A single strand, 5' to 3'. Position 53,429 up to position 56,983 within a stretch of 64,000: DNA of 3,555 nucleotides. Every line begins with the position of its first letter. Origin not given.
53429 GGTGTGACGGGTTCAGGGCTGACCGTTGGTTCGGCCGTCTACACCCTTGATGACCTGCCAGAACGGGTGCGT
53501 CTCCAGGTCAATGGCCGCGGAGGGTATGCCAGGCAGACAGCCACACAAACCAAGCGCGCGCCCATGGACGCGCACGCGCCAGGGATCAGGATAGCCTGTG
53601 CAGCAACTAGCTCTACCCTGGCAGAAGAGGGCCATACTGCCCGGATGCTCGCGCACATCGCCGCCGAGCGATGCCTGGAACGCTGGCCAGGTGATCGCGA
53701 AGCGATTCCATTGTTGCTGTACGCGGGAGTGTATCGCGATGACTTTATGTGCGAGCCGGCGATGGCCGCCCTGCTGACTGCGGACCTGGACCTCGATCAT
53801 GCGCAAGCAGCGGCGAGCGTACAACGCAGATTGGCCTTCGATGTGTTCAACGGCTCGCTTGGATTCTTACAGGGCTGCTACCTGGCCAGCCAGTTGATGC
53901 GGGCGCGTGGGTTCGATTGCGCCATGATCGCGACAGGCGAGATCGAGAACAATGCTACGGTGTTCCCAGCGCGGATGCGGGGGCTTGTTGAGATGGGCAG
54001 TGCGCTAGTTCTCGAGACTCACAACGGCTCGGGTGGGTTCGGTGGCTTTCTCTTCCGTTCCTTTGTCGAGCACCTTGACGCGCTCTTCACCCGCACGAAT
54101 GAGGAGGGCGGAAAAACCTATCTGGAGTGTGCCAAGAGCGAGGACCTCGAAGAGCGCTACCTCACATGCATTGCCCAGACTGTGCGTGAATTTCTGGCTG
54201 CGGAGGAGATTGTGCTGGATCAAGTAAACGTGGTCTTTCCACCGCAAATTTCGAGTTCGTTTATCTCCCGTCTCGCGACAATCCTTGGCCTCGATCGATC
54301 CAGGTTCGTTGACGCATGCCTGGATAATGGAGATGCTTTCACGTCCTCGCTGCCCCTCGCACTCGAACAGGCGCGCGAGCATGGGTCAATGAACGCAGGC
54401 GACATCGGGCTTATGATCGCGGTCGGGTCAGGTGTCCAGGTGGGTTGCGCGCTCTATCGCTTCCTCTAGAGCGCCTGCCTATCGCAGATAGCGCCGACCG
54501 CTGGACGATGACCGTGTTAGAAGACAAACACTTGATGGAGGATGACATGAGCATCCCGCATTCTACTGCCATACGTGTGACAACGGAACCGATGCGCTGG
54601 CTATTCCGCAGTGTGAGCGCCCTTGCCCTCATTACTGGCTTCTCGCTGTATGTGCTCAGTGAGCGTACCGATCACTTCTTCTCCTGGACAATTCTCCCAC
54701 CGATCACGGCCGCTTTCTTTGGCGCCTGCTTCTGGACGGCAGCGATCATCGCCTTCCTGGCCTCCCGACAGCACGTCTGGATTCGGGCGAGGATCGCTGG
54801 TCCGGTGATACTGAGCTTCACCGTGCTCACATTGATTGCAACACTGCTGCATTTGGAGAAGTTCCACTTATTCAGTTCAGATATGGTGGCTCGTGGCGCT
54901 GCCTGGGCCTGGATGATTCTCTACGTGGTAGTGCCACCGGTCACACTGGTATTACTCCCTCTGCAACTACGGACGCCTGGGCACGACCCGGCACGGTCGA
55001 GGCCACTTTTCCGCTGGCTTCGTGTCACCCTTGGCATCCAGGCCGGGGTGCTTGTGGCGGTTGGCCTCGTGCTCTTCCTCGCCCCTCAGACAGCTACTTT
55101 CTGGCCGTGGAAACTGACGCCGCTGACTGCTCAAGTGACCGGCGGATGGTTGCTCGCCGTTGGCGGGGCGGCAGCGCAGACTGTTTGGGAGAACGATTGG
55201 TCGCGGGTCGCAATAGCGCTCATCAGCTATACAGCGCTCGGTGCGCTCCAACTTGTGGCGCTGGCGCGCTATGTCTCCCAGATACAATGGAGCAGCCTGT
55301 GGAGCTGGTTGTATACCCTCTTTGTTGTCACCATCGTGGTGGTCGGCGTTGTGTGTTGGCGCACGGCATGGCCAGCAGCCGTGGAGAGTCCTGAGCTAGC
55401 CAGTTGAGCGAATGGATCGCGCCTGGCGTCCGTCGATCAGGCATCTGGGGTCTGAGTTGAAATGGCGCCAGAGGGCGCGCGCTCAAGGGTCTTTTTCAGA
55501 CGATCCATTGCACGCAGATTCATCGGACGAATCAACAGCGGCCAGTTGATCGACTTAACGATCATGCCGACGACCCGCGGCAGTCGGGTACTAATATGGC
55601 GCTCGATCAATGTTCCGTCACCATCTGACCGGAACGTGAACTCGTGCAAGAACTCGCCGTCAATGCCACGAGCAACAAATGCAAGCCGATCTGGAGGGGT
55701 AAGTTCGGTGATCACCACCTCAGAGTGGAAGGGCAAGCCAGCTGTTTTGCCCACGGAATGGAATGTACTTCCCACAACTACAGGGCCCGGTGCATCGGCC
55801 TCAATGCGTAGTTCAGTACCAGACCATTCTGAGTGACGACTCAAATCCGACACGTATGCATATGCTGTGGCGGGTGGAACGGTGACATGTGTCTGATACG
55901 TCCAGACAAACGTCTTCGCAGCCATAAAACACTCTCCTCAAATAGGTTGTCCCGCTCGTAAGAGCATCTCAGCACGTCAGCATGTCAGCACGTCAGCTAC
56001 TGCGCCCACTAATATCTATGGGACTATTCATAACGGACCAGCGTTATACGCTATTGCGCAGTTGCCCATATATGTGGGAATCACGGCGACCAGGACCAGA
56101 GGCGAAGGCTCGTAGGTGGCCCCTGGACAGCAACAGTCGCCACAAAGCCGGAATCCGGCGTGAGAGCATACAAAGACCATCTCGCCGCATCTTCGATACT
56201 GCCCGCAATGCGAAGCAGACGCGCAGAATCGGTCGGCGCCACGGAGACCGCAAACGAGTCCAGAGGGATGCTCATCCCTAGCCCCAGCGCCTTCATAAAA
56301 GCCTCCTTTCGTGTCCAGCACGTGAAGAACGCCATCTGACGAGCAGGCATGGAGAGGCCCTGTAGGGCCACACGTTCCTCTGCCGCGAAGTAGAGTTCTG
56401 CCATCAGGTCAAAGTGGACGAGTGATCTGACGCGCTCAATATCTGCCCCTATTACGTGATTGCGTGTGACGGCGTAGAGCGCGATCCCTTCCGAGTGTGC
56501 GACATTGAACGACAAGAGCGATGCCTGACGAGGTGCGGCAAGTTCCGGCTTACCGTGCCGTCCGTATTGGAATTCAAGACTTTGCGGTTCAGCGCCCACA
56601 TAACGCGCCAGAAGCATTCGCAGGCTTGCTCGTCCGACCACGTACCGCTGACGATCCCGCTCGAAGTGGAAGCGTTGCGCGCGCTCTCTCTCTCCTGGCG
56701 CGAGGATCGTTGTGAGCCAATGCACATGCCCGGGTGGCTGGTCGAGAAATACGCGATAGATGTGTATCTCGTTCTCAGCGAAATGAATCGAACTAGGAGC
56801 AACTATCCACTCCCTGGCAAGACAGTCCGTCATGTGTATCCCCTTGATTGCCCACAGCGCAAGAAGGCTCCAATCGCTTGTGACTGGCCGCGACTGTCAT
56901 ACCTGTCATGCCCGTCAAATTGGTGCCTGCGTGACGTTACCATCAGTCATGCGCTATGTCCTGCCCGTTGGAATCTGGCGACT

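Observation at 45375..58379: Orphan FAAL / B12-radical SAM / T-C-A-T NRPS / KASIII-didomain cluster with no canonical chain-release domain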

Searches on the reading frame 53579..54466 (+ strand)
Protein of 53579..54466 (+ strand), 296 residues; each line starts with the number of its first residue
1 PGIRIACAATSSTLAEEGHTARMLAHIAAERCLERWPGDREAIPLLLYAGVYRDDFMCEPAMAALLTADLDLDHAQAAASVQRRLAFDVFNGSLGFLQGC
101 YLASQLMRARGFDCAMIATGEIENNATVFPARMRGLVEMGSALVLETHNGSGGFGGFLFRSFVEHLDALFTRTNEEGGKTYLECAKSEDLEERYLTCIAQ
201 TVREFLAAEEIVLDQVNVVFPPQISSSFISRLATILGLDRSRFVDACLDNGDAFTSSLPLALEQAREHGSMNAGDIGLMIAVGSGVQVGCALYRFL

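Call 49: search_solved_structures(query=window:53579-54466:+, max_evalue=0.01, show_alignments=3)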
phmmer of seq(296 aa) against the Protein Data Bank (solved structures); distinct sequences matched with E-value up to 0.01: 36.
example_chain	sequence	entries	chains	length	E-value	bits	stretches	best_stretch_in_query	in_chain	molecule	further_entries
4dfe_A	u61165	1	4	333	4.4e-08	36.2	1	14-295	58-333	3-oxoacyl-[acyl-carrier-protein] synthase 3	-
9ka5_A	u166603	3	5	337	5e-08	36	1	75-295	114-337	Beta-ketoacyl-[acyl-carrier-protein] synthase III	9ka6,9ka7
1hn9_A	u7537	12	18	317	5.8e-08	35.8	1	75-295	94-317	BETA-KETOACYL-ACYL CARRIER PROTEIN SYNTHASE III | 3-oxoacyl-[acyl-carrier-protein] synthase III | 3-oxoacyl-[acyl-carrier-protein] synthase 3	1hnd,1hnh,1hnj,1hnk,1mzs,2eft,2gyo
6x7r_A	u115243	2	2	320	6e-08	35.7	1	75-295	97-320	3-oxoacyl-[acyl-carrier-protein] synthase 3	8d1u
9ka2_A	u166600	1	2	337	7e-08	35.5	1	76-295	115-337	Beta-ketoacyl-[acyl-carrier-protein] synthase III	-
3il9_A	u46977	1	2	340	7.3e-08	35.5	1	76-295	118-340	3-oxoacyl-[acyl-carrier-protein] synthase 3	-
4ktm_A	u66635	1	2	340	1.3e-07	34.7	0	40-124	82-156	3-oxoacyl-[ACP] synthase III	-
4ku3_A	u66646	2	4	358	1.5e-07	34.4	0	40-124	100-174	3-oxoacyl-[ACP] synthase III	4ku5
2ebd_A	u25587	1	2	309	1.6e-07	34.4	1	186-295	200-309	3-oxoacyl-[acyl-carrier-protein] synthase 3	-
1ebl_A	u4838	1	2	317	2.8e-07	33.5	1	75-295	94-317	BETA-KETOACYL-ACP SYNTHASE III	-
3fk5_A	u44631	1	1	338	3.2e-07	33.4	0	202-289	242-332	3-oxoacyl-synthase III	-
4kti_A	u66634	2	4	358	4e-07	33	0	40-124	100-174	3-oxoacyl-[ACP] synthase III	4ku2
6b2t_A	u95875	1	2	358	5.9e-07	32.5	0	203-289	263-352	3-oxoacyl-[ACP] synthase III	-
6b2r_A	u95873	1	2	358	6e-07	32.5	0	203-289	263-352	3-oxoacyl-[ACP] synthase III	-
3row_A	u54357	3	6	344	6.7e-07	32.3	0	204-289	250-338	3-oxoacyl-[ACP] synthase III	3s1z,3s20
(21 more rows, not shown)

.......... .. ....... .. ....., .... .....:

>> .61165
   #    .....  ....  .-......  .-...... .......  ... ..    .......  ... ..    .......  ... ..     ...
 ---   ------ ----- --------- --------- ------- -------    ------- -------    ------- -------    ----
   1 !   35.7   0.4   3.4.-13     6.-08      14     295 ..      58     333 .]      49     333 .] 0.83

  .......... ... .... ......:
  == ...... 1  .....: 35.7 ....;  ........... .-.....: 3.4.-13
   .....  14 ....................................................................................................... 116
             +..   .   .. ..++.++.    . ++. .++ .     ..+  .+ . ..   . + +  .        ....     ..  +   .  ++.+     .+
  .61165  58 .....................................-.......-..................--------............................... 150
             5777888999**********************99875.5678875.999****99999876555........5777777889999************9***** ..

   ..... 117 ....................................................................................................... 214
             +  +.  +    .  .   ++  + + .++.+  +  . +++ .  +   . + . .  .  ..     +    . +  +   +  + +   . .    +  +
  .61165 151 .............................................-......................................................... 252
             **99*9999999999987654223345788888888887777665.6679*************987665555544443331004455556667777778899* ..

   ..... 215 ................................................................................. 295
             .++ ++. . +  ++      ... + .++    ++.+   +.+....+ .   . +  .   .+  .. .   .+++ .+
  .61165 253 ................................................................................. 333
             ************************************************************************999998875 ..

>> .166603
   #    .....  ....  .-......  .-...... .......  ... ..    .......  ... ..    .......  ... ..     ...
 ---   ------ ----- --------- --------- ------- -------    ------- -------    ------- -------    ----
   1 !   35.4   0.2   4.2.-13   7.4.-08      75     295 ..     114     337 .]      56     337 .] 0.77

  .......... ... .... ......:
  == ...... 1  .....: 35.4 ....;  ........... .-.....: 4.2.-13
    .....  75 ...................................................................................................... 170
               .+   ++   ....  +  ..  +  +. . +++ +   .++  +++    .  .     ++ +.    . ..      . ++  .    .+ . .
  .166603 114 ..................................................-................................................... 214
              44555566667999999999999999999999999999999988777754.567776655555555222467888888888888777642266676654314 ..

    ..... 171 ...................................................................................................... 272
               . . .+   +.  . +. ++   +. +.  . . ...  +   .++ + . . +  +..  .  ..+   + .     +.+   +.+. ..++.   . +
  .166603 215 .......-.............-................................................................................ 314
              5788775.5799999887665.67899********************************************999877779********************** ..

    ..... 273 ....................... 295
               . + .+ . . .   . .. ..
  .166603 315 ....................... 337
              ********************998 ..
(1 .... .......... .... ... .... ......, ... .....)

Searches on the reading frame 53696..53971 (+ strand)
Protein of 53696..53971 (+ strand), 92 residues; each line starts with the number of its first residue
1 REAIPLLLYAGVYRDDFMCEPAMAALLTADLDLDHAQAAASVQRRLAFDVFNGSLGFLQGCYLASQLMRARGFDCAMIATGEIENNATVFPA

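Call 50: search_solved_structures(query=window:53696-53971:+, max_evalue=1, show_alignments=5)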
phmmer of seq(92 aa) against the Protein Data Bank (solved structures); distinct sequences matched with E-value up to 1: 12.
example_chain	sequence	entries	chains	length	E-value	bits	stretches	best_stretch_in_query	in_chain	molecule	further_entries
4ktm_A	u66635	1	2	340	0.0038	20.7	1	3-85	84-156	3-oxoacyl-[ACP] synthase III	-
4ku3_A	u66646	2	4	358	0.0042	20.6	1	3-85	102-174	3-oxoacyl-[ACP] synthase III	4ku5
4kti_A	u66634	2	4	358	0.012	19.2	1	3-85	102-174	3-oxoacyl-[ACP] synthase III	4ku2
3row_A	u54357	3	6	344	0.021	18.4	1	3-85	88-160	3-oxoacyl-[ACP] synthase III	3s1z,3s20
3s21_A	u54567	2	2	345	0.021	18.4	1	3-85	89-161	3-oxoacyl-[ACP] synthase III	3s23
6b2r_A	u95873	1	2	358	0.022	18.3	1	3-85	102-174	3-oxoacyl-[ACP] synthase III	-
6b2t_A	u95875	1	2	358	0.022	18.3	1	3-85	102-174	3-oxoacyl-[ACP] synthase III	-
6b2s_A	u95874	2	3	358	0.023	18.3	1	3-85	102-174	3-oxoacyl-[ACP] synthase III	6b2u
5vxf_A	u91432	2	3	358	0.044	17.3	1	4-85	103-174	3-oxoacyl-[ACP] synthase III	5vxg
3fk5_A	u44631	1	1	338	0.045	17.3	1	4-85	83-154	3-oxoacyl-synthase III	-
5vxh_A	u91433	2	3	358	0.047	17.3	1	4-85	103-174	3-oxoacyl-[ACP] synthase III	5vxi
5vxd_A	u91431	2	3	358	0.067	16.8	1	21-85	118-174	3-oxoacyl-[ACP] synthase III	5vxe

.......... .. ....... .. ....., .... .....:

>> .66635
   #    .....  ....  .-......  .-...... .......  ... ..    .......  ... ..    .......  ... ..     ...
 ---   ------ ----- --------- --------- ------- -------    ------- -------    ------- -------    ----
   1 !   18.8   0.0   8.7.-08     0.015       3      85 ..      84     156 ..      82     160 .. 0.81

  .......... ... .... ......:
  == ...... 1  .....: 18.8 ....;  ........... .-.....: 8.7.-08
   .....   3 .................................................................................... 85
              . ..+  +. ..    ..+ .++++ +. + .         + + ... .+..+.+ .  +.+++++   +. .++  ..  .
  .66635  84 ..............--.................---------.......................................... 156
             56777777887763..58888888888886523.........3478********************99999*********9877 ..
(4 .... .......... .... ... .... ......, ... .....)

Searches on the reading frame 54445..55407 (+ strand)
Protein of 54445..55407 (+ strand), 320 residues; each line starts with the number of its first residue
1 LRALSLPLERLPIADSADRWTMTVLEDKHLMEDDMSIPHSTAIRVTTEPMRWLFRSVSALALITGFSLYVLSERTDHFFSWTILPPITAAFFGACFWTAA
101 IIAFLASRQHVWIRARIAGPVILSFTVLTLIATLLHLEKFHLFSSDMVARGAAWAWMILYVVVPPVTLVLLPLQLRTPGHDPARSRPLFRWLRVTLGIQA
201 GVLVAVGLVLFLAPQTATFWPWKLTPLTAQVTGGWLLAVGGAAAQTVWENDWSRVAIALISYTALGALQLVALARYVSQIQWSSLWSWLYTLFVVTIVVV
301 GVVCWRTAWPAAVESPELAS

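Call 3: search_protein_families(library=pfam, proteins=[window:54445-55407:+], max_evalue=0.01)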
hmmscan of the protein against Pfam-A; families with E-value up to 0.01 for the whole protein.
window:54445-55407:+ (320 aa): 0 families

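Call 26: search_protein_families(library=ncbifam, proteins=[window:54547-55407:+], max_evalue=0.001)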
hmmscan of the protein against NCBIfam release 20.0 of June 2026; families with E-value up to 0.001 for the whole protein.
window:54547-55407:+ (286 aa): 0 families

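Call 79: search_protein_representatives(protein=window:54547-55407:+)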
Query: 286 residues. Proteins with E-value up to 0.001 (for the whole library): 1568; up to 1e-10: 851; up to 1e-30: 255. The best 150 are listed.
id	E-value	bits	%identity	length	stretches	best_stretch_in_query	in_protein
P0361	8.5e-68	245.1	45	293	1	9-278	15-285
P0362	1.0e-63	231.7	46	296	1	6-273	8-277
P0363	1.5e-63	231.2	46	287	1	18-268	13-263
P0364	2.1e-63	230.7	49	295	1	14-268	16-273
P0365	9.9e-63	228.5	43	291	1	12-268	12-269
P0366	1.1e-62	228.4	42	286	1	5-279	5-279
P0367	4.9e-59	216.4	43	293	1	14-276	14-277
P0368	5.4e-59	216.3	40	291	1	6-270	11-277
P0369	6.5e-59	216.0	46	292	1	25-269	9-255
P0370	1.4e-58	214.9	45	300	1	10-274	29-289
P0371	9.5e-58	212.2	46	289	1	15-274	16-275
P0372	1.8e-57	211.3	42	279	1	12-279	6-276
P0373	2.6e-57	210.7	44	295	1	13-278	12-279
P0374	4.7e-57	209.9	45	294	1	14-268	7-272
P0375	6.7e-57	209.4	43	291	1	10-271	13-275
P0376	6.9e-57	209.3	44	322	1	8-279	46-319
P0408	3.0e-50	187.5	40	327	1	9-276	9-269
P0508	3.4e-38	148.0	37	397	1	9-272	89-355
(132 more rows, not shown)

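Call 80: search_protein_families(library=pfam, proteins=[P0361, P0364, P0366, P0376, P0408, P0508, window:54547-55407:+], max_evalue=1)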
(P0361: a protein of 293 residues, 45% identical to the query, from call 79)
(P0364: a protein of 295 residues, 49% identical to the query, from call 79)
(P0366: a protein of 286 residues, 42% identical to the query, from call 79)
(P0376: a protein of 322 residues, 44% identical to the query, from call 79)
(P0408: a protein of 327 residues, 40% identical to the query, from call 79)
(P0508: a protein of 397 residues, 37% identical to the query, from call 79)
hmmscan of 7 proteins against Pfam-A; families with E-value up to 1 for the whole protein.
P0361 (293 aa): 0 families

P0364 (295 aa): 0 families

P0366 (286 aa): 0 families

P0376 (322 aa): 1 family
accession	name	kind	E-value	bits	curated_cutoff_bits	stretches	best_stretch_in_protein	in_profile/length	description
PF10101.14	DUF2339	-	0.031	13.5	33.6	1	55-317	348-605/659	Predicted membrane protein (DUF2339)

P0408 (327 aa): 0 families

P0508 (397 aa): 2 families
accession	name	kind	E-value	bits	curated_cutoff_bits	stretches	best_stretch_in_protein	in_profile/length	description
PF09933.14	DUF2165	-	0.0094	16.4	24.9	1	98-181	68-152/157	Predicted small integral membrane protein (DUF2165)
PF16073.10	SAT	-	0.073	13.1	22.8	1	278-341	106-169/239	Starter unit:ACP transacylase in aflatoxin biosynthesis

window:54547-55407:+ (286 aa): 0 families

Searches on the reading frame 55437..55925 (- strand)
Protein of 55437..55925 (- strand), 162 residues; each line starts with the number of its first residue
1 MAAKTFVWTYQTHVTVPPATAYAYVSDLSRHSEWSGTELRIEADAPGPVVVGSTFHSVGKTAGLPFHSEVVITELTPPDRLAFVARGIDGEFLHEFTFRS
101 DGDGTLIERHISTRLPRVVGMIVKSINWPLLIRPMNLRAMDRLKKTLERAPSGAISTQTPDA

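Call 3: search_protein_families(library=pfam, proteins=[window:55437-55925:-], max_evalue=0.01)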
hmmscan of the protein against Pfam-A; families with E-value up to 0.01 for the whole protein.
window:55437-55925:- (162 aa): 2 families
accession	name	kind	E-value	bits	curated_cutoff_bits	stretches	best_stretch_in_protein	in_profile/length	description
PF10604.15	Polyketide_cyc2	-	4.6e-09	37.2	27.4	1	9-148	5-142/142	Polyketide cyclase / dehydrase and lipid transport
PF08327.17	AHSA1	-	9.6e-06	26.3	22.1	1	16-108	2-93/125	Activator of Hsp90 ATPase homolog 1-like protein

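Call 26: search_protein_families(library=ncbifam, proteins=[window:55437-55925:-], max_evalue=0.001)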
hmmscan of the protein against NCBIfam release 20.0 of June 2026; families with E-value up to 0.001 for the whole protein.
window:55437-55925:- (162 aa): 1 family
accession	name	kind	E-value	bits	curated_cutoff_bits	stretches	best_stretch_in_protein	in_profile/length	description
NF047960.1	TA_Rv0910_toxin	equivalog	4.1e-10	39.8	100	1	10-125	6-122/141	type II toxin-antitoxin system Rv0910 family toxin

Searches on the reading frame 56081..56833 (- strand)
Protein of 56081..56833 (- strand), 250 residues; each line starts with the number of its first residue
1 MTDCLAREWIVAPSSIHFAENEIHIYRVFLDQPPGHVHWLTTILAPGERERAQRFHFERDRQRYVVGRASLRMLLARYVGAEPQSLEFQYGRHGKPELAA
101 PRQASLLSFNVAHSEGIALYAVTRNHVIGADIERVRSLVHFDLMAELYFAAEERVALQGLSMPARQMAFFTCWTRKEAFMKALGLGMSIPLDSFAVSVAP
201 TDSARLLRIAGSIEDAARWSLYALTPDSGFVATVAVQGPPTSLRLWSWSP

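Call 3: search_protein_families(library=pfam, proteins=[window:56081-56833:-], max_evalue=0.01)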
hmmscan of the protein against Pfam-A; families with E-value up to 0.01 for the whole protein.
window:56081-56833:- (250 aa): 2 families
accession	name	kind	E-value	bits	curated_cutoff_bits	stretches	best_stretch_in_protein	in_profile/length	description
PF01648.25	ACPS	-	4e-15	56.3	25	1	128-232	2-108/111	4'-phosphopantetheinyl transferase superfamily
PF22624.1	AASDHPPT_N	-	5.2e-12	46.3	27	1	40-119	13-94/100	4'-phosphopantetheinyl transferase, N-terminal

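Call 26: search_protein_families(library=ncbifam, proteins=[window:56081-56833:-], max_evalue=0.001)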
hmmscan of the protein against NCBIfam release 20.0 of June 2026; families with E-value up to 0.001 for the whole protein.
window:56081-56833:- (250 aa): 4 families
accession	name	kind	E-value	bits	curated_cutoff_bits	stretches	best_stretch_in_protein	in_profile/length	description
NF042922.1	4PPT_HetI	equivalog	2.5e-59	200.4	370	1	7-246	3-234/235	4'-phosphopantetheinyl transferase HetI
NF007676.0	PRK10351.1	equivalog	2.5e-16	59.9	174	1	44-184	17-144/195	4'-phosphopantetheinyl transferase AcpT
NF047349.1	4PPT_AusB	equivalog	9.2e-15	54.6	225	1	49-196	26-161/205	aureusimine biosynthesis 4'-phosphopantetheinyl transferase AusB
TIGR00556.1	pantethn_trn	domain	8.8e-07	29.1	45.35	1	127-189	4-70/128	phosphopantetheine--protein transferase domain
